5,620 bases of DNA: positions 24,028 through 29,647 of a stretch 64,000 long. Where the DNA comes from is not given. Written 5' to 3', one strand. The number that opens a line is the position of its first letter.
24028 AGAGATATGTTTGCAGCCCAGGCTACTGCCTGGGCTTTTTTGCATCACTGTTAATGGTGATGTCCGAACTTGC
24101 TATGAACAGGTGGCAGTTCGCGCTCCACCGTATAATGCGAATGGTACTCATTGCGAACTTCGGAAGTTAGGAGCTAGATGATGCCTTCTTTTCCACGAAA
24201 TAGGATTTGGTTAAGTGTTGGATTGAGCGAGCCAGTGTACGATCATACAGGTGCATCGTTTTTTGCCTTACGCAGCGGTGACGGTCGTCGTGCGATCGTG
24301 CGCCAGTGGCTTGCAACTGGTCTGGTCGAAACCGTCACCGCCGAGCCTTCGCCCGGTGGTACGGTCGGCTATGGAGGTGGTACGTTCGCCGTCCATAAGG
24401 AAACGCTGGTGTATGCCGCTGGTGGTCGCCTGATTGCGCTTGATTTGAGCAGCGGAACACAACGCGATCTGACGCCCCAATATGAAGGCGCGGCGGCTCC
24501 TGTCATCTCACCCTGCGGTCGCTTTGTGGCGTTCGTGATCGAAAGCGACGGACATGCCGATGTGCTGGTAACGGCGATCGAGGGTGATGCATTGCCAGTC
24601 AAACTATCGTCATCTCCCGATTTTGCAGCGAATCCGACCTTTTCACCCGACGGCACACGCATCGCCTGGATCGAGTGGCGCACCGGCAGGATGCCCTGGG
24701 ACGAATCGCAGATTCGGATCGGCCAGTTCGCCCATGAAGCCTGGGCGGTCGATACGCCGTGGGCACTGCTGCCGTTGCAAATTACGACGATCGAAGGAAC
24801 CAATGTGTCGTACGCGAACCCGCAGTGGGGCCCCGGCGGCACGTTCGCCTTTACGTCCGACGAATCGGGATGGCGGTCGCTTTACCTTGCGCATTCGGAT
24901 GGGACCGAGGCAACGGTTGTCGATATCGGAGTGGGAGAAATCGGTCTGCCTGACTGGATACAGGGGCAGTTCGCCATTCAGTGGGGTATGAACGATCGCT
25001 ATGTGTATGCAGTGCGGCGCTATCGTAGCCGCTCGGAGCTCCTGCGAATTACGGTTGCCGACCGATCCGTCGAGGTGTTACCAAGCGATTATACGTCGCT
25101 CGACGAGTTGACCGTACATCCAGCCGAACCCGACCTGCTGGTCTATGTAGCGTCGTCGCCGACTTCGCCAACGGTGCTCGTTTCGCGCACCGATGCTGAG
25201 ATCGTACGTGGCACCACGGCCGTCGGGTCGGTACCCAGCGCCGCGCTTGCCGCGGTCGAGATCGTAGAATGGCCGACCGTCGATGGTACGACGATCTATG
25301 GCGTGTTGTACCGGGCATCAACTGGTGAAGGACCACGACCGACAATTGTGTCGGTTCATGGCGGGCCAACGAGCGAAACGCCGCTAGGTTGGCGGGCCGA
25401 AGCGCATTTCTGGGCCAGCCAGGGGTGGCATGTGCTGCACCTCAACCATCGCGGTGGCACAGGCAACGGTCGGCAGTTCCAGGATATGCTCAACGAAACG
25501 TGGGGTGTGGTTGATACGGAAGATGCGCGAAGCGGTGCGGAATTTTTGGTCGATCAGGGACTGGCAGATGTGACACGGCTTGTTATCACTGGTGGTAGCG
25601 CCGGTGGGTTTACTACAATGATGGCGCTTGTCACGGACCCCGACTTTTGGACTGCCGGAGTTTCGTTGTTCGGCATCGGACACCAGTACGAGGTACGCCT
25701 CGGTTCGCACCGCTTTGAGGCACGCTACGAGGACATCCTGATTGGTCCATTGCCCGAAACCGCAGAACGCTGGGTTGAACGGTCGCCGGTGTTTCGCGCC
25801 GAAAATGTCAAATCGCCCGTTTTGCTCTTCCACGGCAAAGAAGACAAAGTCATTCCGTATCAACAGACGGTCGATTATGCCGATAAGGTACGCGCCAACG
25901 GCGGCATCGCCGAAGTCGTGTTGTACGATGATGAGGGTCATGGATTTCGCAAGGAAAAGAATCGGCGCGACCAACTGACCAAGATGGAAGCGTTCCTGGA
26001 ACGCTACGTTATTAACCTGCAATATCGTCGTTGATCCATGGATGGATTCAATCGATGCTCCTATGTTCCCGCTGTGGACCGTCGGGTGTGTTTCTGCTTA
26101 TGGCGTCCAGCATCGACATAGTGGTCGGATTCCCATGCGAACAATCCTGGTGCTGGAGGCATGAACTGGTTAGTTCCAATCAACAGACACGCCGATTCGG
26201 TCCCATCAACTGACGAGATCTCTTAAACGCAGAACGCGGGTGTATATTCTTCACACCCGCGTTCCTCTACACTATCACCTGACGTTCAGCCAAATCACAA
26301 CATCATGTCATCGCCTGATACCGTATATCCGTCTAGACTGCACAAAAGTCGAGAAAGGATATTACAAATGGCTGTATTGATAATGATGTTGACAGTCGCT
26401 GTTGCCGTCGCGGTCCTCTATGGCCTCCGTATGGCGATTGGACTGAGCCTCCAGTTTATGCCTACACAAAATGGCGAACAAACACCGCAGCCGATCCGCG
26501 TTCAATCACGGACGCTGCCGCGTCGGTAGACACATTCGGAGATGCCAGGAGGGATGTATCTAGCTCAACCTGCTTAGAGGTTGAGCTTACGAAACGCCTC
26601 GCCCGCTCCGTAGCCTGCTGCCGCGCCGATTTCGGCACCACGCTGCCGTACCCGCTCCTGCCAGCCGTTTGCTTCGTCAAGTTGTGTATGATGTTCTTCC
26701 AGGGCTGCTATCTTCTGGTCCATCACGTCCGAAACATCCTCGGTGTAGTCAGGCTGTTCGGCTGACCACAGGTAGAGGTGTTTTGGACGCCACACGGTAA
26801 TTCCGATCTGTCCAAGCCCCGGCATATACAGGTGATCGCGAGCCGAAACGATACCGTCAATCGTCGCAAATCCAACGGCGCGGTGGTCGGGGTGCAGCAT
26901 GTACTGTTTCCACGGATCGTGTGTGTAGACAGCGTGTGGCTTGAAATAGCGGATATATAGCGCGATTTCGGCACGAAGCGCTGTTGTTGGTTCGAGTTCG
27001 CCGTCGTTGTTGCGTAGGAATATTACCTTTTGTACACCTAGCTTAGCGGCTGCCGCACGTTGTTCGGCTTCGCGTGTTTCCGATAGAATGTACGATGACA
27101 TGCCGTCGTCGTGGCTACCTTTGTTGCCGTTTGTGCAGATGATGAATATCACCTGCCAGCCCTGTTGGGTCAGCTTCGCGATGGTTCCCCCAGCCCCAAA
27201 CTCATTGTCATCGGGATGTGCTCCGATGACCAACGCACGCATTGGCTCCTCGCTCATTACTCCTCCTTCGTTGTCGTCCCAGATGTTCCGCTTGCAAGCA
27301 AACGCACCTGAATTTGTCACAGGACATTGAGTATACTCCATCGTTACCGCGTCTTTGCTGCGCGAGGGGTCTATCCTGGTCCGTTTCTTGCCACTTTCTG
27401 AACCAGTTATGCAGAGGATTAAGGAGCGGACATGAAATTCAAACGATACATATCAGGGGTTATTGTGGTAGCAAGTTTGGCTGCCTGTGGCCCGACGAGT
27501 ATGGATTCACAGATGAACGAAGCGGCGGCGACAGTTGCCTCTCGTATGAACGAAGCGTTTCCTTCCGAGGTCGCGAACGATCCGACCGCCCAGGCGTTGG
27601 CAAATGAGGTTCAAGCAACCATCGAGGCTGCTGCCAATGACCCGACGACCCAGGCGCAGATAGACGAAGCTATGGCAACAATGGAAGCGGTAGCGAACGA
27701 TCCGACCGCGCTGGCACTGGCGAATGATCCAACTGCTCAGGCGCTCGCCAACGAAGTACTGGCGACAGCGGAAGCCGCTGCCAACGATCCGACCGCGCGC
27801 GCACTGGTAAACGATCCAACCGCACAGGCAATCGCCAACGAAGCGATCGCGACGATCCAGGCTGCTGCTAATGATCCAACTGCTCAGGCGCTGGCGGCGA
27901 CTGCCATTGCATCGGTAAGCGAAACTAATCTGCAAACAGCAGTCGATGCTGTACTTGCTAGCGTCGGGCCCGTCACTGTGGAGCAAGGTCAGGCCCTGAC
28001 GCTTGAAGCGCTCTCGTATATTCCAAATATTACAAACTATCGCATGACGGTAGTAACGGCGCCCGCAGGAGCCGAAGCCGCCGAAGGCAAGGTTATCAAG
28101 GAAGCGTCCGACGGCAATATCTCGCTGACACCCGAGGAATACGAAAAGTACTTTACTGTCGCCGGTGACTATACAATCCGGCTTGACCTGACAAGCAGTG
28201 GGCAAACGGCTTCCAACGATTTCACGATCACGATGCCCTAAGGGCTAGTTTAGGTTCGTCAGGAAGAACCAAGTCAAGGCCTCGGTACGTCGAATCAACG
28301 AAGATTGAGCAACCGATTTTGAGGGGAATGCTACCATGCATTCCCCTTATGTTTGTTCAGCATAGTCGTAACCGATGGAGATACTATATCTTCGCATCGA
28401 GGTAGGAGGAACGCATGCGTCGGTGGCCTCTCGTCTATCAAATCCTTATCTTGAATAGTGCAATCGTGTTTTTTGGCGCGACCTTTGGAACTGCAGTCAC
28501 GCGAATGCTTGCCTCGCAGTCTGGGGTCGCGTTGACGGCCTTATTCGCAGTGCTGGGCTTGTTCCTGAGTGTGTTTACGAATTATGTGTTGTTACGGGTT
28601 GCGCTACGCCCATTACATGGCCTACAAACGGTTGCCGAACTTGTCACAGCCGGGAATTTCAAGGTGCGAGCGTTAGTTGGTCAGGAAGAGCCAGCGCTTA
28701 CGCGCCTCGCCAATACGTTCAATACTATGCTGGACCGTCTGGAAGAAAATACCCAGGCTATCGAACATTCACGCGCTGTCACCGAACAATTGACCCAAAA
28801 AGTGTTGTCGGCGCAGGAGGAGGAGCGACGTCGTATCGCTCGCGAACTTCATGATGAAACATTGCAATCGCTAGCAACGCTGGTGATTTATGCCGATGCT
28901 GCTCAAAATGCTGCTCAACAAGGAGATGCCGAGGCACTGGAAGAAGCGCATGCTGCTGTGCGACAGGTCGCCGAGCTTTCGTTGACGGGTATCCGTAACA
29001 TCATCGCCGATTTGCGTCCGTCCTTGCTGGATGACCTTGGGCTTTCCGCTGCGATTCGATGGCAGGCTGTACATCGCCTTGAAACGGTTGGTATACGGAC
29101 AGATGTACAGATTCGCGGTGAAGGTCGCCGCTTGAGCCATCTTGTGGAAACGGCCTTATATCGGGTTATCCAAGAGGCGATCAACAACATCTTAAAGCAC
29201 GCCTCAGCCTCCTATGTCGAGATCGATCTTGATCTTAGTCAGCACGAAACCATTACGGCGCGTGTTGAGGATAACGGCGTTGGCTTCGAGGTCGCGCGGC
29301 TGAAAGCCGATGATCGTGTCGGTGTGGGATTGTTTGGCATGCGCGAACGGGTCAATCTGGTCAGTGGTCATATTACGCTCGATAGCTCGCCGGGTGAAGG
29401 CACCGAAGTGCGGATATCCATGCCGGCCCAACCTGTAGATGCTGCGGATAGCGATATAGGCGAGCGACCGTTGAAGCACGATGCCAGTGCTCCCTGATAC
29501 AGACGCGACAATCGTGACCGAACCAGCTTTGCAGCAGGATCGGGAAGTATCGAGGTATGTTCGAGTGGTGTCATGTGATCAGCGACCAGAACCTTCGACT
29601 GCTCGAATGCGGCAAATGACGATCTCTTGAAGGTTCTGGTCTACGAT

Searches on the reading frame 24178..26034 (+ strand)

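Call 55: search_protein_families(library=pfam, proteins=[window:24178-26034:+])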
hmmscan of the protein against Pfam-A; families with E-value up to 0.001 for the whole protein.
window:24178-26034:+ (618 aa): 8 families
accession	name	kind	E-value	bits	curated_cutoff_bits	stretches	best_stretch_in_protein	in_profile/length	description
PF00326.27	Peptidase_S9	-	2.7e-41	141.8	22.6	1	407-611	5-210/213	Prolyl oligopeptidase family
PF20434.5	BD-FAE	-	2.6e-08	34.1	26.8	1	378-570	4-214/215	BD-FAE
PF01738.24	DLH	-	5e-08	33.2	21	1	536-596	134-194/217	Dienelactone hydrolase family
PF12146.15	Hydrolase_4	-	5.9e-08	32.7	27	1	540-594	186-238/239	Serine aminopeptidase, S33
PF07676.18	PD40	-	5.2e-06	26.7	20.9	0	142-164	3-25/38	WD40-like Beta Propeller Repeat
PF00561.26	Abhydrolase_1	-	1.8e-05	24.9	25.8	0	534-588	188-238/245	alpha/beta hydrolase fold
PF02129.25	Peptidase_S15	-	8.4e-05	22.8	23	0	527-579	204-252/262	X-Pro dipeptidyl-peptidase (S15 family)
PF08386.16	Abhydrolase_4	-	0.00096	19.7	21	0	541-594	29-79/103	TAP-like protein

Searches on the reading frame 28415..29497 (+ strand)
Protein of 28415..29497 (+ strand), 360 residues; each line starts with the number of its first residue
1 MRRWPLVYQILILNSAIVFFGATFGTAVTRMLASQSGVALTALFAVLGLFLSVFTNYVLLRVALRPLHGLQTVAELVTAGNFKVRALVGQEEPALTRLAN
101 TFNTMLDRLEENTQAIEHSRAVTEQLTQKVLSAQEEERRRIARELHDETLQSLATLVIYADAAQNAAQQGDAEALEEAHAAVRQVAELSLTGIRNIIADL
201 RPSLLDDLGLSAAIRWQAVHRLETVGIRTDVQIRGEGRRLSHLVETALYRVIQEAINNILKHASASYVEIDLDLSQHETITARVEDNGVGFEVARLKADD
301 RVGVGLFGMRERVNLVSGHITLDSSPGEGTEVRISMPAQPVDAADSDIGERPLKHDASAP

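Call 56: search_protein_families(library=pfam, proteins=[window:28415-29497:+])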
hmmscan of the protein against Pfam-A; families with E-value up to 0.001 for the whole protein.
window:28415-29497:+ (360 aa): 3 families
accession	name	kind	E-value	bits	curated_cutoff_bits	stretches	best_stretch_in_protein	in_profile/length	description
PF02518.31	HATPase_c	-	1.8e-16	61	26.4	1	245-339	3-110/111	Histidine kinase-, DNA gyrase B-, and HSP90-like ATPase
PF07730.19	HisKA_3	-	4.6e-13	49.9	24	1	137-204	1-67/68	Histidine kinase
PF00672.30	HAMP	-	3.2e-06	27.8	25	1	59-111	2-53/53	HAMP domain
